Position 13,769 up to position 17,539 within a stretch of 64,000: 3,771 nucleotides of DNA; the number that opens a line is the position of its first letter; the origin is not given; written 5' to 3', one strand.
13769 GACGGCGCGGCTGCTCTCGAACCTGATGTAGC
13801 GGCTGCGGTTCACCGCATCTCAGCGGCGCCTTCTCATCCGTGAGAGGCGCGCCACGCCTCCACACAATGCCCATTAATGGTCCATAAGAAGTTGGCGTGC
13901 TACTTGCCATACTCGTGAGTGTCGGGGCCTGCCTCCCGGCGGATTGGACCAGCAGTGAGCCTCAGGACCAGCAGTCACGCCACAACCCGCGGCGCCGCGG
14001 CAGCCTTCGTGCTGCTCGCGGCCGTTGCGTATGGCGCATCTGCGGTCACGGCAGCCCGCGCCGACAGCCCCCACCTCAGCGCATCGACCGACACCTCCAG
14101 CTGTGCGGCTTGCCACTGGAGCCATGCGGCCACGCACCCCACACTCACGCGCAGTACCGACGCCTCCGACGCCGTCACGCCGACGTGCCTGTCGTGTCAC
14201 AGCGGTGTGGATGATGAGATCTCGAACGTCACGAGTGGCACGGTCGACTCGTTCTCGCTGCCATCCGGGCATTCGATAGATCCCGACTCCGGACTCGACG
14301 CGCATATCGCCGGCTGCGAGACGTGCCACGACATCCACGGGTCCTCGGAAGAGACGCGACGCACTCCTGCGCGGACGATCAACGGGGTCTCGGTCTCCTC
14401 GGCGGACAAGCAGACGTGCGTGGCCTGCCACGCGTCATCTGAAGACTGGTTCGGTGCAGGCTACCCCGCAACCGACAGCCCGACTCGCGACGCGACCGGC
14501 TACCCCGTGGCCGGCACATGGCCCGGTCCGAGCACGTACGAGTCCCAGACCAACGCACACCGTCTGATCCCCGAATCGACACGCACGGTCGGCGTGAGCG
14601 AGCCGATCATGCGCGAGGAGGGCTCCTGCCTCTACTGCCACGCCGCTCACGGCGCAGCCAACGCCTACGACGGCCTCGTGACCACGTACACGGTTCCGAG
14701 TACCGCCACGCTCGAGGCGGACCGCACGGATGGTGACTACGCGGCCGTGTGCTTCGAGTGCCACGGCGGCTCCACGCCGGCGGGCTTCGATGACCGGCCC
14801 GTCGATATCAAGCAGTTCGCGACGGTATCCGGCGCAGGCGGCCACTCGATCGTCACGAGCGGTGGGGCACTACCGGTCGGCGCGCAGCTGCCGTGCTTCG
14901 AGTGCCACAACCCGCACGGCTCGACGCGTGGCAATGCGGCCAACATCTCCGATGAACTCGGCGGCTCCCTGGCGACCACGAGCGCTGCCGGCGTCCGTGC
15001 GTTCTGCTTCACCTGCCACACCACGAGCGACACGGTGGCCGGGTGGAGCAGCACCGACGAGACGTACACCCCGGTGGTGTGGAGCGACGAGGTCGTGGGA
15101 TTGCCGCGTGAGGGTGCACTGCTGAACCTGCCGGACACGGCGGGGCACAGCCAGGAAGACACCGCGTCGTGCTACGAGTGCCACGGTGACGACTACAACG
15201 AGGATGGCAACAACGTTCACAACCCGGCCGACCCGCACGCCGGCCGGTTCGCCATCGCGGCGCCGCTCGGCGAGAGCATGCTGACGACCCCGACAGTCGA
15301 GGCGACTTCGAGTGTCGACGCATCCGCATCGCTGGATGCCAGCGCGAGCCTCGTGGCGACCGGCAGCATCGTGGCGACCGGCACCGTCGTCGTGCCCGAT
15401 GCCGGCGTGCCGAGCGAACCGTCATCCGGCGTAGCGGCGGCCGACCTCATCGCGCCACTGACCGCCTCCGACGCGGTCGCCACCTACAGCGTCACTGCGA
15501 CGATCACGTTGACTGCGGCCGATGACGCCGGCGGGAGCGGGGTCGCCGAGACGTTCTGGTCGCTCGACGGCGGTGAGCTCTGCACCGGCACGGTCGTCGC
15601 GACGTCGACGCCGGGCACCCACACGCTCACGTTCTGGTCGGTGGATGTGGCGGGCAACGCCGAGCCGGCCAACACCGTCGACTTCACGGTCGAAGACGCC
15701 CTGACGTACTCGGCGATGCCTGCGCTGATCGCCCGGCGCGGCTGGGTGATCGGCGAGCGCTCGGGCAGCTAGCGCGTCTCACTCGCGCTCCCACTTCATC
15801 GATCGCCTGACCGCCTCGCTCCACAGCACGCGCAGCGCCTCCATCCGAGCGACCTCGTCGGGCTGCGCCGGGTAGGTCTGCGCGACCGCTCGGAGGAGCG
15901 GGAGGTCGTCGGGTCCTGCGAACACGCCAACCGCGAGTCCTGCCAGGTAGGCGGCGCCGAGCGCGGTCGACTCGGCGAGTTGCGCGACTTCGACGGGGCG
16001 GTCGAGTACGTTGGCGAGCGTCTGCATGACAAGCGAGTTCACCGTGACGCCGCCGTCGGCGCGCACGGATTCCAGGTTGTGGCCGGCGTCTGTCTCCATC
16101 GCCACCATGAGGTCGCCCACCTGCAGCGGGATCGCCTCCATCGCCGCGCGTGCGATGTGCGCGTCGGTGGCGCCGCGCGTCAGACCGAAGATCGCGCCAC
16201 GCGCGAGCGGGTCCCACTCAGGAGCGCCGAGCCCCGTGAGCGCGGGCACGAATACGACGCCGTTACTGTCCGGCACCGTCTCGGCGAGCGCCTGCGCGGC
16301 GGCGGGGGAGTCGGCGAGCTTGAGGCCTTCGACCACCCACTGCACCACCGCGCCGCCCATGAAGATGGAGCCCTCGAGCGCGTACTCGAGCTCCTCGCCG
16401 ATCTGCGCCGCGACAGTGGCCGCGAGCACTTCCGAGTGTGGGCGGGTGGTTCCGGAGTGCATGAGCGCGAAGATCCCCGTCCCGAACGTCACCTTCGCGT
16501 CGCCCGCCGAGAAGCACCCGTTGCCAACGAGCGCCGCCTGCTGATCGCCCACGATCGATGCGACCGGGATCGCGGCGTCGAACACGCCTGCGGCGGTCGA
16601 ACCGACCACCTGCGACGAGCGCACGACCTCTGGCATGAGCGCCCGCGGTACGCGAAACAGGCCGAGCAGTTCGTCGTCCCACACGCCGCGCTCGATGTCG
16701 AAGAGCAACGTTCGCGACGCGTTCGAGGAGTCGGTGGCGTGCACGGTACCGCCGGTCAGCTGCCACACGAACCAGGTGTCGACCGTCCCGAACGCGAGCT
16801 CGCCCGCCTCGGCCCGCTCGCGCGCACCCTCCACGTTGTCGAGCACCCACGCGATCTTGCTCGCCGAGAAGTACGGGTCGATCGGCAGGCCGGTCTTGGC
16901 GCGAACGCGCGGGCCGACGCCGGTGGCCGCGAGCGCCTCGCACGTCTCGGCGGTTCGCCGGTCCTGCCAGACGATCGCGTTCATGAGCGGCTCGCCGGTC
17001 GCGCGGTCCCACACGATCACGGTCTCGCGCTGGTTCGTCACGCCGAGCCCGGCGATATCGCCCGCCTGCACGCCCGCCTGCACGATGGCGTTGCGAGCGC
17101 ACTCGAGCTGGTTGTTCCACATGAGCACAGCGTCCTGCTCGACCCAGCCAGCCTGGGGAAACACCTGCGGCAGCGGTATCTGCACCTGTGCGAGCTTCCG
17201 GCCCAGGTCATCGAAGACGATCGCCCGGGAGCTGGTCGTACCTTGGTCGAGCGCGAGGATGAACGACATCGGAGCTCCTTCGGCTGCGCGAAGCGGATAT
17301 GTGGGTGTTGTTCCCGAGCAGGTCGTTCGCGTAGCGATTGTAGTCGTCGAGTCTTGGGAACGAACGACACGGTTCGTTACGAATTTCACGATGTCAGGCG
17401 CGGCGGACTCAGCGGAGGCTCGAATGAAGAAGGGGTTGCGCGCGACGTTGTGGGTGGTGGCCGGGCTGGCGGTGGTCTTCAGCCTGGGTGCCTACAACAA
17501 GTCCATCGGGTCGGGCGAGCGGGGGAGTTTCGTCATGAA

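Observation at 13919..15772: Nine-haem-motif c-type cytochrome fused to a surface-display Ig domain in a Gram-positive-type, high-GC genome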

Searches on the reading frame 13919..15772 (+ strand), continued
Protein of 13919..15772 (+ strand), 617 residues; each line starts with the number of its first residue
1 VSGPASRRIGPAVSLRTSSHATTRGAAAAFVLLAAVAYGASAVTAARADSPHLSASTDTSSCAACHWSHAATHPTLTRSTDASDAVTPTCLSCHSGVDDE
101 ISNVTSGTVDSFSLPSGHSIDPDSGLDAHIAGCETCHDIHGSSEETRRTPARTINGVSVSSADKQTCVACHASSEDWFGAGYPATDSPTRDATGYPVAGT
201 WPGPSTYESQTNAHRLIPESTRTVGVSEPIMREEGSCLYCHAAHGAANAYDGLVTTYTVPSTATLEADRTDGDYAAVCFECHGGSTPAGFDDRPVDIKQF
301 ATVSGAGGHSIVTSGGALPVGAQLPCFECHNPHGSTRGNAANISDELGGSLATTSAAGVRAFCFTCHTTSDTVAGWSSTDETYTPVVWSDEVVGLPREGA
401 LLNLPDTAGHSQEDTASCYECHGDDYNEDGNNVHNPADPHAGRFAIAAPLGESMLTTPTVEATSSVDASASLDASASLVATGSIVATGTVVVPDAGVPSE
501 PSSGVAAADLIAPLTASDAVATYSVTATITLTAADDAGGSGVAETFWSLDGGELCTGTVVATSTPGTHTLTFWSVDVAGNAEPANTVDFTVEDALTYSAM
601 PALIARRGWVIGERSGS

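Call 80: search_protein_families(library=ncbifam, proteins=[L039:6092-7258:+, L039:7270-8775:+, L046:7403-8704:+, L028:16244-16927:+, L028:3467-4984:+, L028:4851-6104:+, L026:9962-13156:+], max_evalue=0.001)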
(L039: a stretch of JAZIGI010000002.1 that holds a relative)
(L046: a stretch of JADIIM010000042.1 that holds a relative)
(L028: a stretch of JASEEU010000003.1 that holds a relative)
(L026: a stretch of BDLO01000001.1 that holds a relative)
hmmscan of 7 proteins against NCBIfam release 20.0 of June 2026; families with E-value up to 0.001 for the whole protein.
L039:6092-7258:+ (389 aa): 4 families
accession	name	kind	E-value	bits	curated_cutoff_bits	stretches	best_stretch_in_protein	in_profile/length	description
TIGR01905.1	paired_CXXCH_1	subfamily_domain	2.3e-11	43.4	25.2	1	363-386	15-38/41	doubled CXXCH domain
TIGR03508.1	decahem_SO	subfamily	1.3e-08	34.6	192.2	0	57-122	163-222/258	DmsE family decaheme c-type cytochrome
NF041028.1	decahem_GSU2203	exception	1.3e-05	24.6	325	0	64-123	104-185/317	GSU2203 family decaheme c-type cytochrome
NF047727.1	4hemeCytCCctA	equivalog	0.00037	20.6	180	0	175-198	78-101/109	tetraheme c-type cytochrome CctA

L039:7270-8775:+ (502 aa): 8 families
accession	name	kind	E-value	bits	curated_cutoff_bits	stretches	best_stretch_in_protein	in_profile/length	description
TIGR01905.1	paired_CXXCH_1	subfamily_domain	5.7e-64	211.8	25.2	6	298-335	1-38/41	doubled CXXCH domain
NF041028.1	decahem_GSU2203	exception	2.1e-55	188.2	325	3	277-428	100-253/317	GSU2203 family decaheme c-type cytochrome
TIGR03508.1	decahem_SO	subfamily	1e-48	166.1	192.2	3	278-441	70-233/258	DmsE family decaheme c-type cytochrome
TIGR03153.1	cytochr_NrfH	equivalog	3.6e-10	40.1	134.2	0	231-267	28-64/138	cytochrome c nitrite reductase small subunit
TIGR03146.1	cyt_nit_nrfB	equivalog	3.5e-05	24.1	166.6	0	327-383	85-142/145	cytochrome c nitrite reductase pentaheme subunit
NF045722.1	c3_cytochr_TmcA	equivalog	8e-05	22.5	114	0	281-335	60-112/125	acidic tetraheme cytochrome c3 TmcA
NF040968.1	FeS_ExtO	equivalog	0.00052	18.9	200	1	46-118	4-75/416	selenite/tellurite reduction operon b-type cytochrome iron-sulfur cluster-binding subunit ExtO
NF040967.1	cytc_ExtN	equivalog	0.00056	18.9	200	1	46-118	4-75/415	selenite/tellurite reduction operon c-type cytochrome ExtN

L046:7403-8704:+ (434 aa): 1 family
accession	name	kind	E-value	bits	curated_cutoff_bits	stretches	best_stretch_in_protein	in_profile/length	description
TIGR03153.1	cytochr_NrfH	equivalog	1.7e-11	44.3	134.2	1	61-191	20-138/138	cytochrome c nitrite reductase small subunit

L028:16244-16927:+ (228 aa): 9 families
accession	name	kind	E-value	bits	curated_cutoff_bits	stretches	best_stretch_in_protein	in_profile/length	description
NF003995.0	PRK05472.2-4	subfamily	4.1e-32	111.4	126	1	14-216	3-203/213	redox-sensing transcriptional repressor Rex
NF003992.0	PRK05472.2-1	equivalog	8.8e-31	106.9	226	1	11-216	15-218/249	redox-sensing transcriptional repressor Rex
NF003993.0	PRK05472.2-2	equivalog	1.8e-27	96.3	217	1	17-216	6-203/212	redox-sensing transcriptional repressor Rex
NF003989.0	PRK05472.1-3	equivalog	5.8e-27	94.8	177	1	10-214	1-203/215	redox-sensing transcriptional repressor Rex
NF003996.0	PRK05472.2-5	equivalog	4.2e-25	88.8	138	1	18-214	3-195/209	redox-sensing transcriptional repressor Rex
NF003990.0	PRK05472.1-4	equivalog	5.9e-24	84.8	233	1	14-217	4-205/214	redox-sensing transcriptional repressor Rex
NF003994.0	PRK05472.2-3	equivalog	8e-24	84.2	130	1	11-215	3-205/217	redox-sensing transcriptional repressor Rex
NF003991.0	PRK05472.1-5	equivalog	1.1e-19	71.2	198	1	12-214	2-202/211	redox-sensing transcriptional repressor Rex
NF003988.0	PRK05472.1-1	equivalog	2.9e-18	66.6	321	1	13-214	3-204/214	redox-sensing transcriptional repressor Rex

L028:3467-4984:+ (506 aa): 7 families
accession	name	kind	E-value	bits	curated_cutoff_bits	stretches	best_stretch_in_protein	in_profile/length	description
TIGR01905.1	paired_CXXCH_1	subfamily_domain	1.2e-64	214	25.2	6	255-294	1-40/41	doubled CXXCH domain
TIGR03508.1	decahem_SO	subfamily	5.3e-52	176.9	192.2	3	329-440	115-227/258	DmsE family decaheme c-type cytochrome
NF041028.1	decahem_GSU2203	exception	8.9e-50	169.7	325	4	187-338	100-252/317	GSU2203 family decaheme c-type cytochrome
TIGR03153.1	cytochr_NrfH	equivalog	2.6e-11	43.7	134.2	0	73-125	17-68/138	cytochrome c nitrite reductase small subunit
NF047727.1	4hemeCytCCctA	equivalog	2.3e-09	37.4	180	0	83-120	56-91/109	tetraheme c-type cytochrome CctA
NF008659.0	PRK11659.1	equivalog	1.2e-05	25.1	184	0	262-390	48-170/188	cytochrome c nitrite reductase pentaheme subunit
TIGR03146.1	cyt_nit_nrfB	equivalog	2e-05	24.9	166.6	0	378-434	82-143/145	cytochrome c nitrite reductase pentaheme subunit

L028:4851-6104:+ (418 aa): 2 families
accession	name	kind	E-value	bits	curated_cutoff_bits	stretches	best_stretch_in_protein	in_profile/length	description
TIGR03153.1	cytochr_NrfH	equivalog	2.8e-09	37.1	134.2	1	80-222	5-138/138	cytochrome c nitrite reductase small subunit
TIGR02161.1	napC_nirT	subfamily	0.0006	19.8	310.6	1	91-222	37-179/185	periplasmic nitrate (or nitrite) reductase c-type cytochrome, NapC/NirT family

L026:9962-13156:+ (1065 aa): 3 families
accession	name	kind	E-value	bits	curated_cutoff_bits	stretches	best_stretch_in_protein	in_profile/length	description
TIGR03508.1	decahem_SO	subfamily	6.7e-23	81.5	192.2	1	700-796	64-156/258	DmsE family decaheme c-type cytochrome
TIGR01905.1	paired_CXXCH_1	subfamily_domain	3.3e-15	55.7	25.2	1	66-105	7-39/41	doubled CXXCH domain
TIGR03153.1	cytochr_NrfH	equivalog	0.00088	19.3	134.2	0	350-409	53-116/138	cytochrome c nitrite reductase small subunit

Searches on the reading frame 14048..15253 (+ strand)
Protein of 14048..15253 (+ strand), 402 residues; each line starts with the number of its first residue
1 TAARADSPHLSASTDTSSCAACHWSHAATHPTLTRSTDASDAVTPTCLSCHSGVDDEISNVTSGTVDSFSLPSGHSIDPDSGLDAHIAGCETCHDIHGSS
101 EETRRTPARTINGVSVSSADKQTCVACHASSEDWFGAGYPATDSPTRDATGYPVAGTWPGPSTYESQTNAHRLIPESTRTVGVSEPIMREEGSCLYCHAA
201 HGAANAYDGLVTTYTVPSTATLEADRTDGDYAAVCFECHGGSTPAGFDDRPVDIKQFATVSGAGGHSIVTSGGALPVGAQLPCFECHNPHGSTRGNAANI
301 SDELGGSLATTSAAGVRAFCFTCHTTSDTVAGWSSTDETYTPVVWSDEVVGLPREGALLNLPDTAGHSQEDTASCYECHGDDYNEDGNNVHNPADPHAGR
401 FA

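Call 56: predict_structure(alignment_id=A3)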
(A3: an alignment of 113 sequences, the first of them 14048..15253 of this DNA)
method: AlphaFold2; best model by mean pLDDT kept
length: 402 residues; sequences in the alignment: 113
mean_pLDDT: 88.3   pTM: 0.86
mean pLDDT of the five models: 88.3, 87.9, 83.5, 82.7, 78.0
residues with pLDDT >= 90: 275; 70-90: 83; 50-70: 28; < 50: 16
segments of 3 or more residues with pLDDT < 50: 1-4, 34-39, 399-402
pLDDT, mean of each block of 10 residues (from residue 1): 61 79 61 45 79 88 93 88 80 90 87 91 94 90 96 96 96 91 77 95 93 93 92 95 94 92 81 96 96 97 98 98 98 98 96 95 97 95 92 69 42
secondary structure, 60 per line:
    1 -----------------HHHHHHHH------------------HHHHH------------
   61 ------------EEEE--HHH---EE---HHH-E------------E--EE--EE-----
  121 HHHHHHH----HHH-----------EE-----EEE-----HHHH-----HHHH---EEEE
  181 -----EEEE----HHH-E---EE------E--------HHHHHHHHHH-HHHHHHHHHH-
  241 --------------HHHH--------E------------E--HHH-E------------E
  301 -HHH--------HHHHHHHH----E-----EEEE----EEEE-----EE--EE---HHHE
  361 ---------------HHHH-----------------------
elements in order: H18-25 H44-48 E73-76 H121-127 E153-155 H161-164 H170-173 E177-180 E186-189 H219-228 H230-239 H255-258 H313-320 E331-334 E339-342 H376-379

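Call 59: fold_search(model_id=the predicted structure, library=pdb)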
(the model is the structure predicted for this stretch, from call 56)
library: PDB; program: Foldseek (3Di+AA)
matches with E <= 10: 0; with E <= 0.001: 0
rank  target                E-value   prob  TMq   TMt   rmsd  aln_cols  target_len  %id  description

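Call 65: search_protein_representatives(protein=window:14048-15253:+)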
Query: 402 residues. Proteins with E-value up to 0.001 (for the whole library): 294; up to 1e-10: 223; up to 1e-30: 138. The best 150 are listed.
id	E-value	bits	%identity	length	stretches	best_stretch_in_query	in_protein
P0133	8.9e-204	693.6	38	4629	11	2-396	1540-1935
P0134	5.2e-170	582.4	38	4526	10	2-395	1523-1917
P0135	2.9e-160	550.2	40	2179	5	6-394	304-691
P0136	2.7e-151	520.7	40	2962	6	7-395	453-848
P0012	5.6e-148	509.8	59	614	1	4-396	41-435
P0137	4.7e-146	503.5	43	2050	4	7-395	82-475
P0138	1.1e-144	498.9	40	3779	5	6-394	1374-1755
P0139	2.2e-144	498.0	39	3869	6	7-395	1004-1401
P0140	4.2e-138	477.3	38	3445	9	6-394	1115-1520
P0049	2.3e-133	461.7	56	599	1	2-395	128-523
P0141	2.1e-129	448.6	43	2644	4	4-394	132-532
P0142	7.0e-128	443.6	41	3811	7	2-394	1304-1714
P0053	2.8e-126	438.3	53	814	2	3-396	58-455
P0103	2.4e-125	435.2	53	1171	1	4-394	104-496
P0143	4.0e-125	434.5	40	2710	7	4-394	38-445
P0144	4.1e-121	421.3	37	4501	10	6-396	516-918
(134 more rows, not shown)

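Call 72: search_solved_structures(query=A3, max_evalue=1, show_alignments=1)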
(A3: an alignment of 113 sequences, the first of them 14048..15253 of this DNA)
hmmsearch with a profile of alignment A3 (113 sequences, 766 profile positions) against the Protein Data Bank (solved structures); distinct sequences matched with E-value up to 1: 10.
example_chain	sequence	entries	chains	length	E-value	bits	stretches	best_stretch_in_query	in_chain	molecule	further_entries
6r2q_A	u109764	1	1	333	2.2e-05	26.5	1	144-240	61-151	Cystathionine beta-synthase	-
7tfs_A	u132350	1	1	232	4.5e-05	25.5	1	116-155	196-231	Cytochrome c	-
9yuq_N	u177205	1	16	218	0.0001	24.3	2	183-233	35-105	Putative multiheme cytochrome c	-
1qdb_A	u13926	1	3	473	0.0023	19.9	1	118-161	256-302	CYTOCHROME C NITRITE REDUCTASE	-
3sxq_A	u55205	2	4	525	0.13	14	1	115-161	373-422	Eight-heme nitrite reductase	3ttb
8qj6_A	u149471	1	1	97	0.22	13.3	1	325-364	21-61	Lipoprotein cytochrome c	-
6v0a_A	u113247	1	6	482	0.42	12.4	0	118-181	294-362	Nitrite reductase (cytochrome; ammonia-forming)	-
3bng_A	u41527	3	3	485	0.63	11.8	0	117-166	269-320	Cytochrome c-552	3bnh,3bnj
2zzs_A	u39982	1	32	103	0.72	11.6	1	173-243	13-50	Cytochrome c554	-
2ozy_A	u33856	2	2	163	0.97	11.2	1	110-160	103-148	Cytochrome c-type protein nrfB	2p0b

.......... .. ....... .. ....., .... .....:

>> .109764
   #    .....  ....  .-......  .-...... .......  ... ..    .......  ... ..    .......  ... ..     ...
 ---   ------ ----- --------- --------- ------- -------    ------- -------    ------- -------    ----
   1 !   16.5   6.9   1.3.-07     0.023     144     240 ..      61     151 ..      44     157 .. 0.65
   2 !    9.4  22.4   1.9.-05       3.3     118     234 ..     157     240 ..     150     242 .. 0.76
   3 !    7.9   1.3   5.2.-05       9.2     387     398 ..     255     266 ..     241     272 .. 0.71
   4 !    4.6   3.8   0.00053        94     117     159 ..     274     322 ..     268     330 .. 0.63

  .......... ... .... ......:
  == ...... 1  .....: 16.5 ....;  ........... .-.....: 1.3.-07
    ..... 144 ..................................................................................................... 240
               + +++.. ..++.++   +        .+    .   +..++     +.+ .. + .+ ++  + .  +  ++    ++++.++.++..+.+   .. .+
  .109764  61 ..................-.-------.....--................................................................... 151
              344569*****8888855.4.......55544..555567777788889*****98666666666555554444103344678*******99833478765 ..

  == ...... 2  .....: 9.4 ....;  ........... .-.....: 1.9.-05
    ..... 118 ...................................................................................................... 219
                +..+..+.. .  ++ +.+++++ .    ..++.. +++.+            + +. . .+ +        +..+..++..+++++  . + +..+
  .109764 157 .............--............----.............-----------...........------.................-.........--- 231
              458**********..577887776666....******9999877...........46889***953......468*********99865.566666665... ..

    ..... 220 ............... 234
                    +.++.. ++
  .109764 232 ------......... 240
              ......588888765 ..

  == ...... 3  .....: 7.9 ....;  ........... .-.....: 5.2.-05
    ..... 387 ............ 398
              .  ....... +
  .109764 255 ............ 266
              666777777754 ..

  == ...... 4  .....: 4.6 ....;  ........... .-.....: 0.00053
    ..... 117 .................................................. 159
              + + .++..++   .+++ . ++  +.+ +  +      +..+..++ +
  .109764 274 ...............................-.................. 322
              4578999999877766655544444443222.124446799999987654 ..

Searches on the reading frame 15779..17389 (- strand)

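Call 9: search_protein_families(library=pfam, proteins=[window:15779-17389:-], max_evalue=0.001)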
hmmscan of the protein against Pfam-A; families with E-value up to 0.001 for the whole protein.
window:15779-17389:- (536 aa): 2 families
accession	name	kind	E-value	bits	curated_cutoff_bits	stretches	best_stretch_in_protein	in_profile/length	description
PF00370.27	FGGY_N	-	7.2e-72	242.4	28.8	1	44-289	2-245/245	FGGY family of carbohydrate kinases, N-terminal domain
PF02782.22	FGGY_C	-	1.2e-39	136.6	27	1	299-486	2-197/198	FGGY family of carbohydrate kinases, C-terminal domain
